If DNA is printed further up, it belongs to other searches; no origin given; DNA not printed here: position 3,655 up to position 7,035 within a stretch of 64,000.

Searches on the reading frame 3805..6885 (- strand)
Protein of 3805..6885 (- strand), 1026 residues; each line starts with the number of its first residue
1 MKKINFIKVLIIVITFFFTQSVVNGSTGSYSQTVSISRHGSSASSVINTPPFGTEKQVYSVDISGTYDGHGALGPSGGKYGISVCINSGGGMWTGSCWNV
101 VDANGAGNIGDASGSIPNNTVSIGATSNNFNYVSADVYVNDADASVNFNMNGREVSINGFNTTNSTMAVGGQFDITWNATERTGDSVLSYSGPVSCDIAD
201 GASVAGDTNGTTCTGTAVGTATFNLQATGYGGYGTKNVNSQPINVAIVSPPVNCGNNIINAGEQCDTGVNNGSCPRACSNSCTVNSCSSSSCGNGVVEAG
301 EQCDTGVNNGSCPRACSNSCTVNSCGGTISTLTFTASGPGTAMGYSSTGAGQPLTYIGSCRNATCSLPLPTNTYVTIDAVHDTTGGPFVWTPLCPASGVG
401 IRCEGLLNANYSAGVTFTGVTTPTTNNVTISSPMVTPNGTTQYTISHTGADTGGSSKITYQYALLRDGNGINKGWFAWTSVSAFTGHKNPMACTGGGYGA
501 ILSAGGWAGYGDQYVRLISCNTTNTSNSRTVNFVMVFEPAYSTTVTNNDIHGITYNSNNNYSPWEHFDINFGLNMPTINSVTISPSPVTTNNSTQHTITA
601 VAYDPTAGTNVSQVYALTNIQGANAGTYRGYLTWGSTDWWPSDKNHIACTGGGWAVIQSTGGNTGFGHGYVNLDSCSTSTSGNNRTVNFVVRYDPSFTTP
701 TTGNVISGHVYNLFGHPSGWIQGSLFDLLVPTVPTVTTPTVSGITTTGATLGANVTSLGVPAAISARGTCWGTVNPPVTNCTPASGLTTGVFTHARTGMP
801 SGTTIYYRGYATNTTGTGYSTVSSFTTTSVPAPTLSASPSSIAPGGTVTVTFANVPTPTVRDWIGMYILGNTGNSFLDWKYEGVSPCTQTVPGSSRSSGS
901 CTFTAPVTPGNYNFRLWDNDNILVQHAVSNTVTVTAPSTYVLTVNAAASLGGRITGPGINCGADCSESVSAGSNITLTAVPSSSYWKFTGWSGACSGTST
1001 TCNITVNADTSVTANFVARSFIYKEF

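Call 46: search_protein_families(library=pfam, proteins=[window:3805-6885:-])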
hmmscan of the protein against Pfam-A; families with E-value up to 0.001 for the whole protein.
window:3805-6885:- (1026 aa): 1 family
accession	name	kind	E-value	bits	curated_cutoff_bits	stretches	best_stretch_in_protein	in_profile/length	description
PF18998.6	Flg_new_2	-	4.3e-11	43.1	23.6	1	943-1018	2-71/73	Divergent InlB B-repeat domain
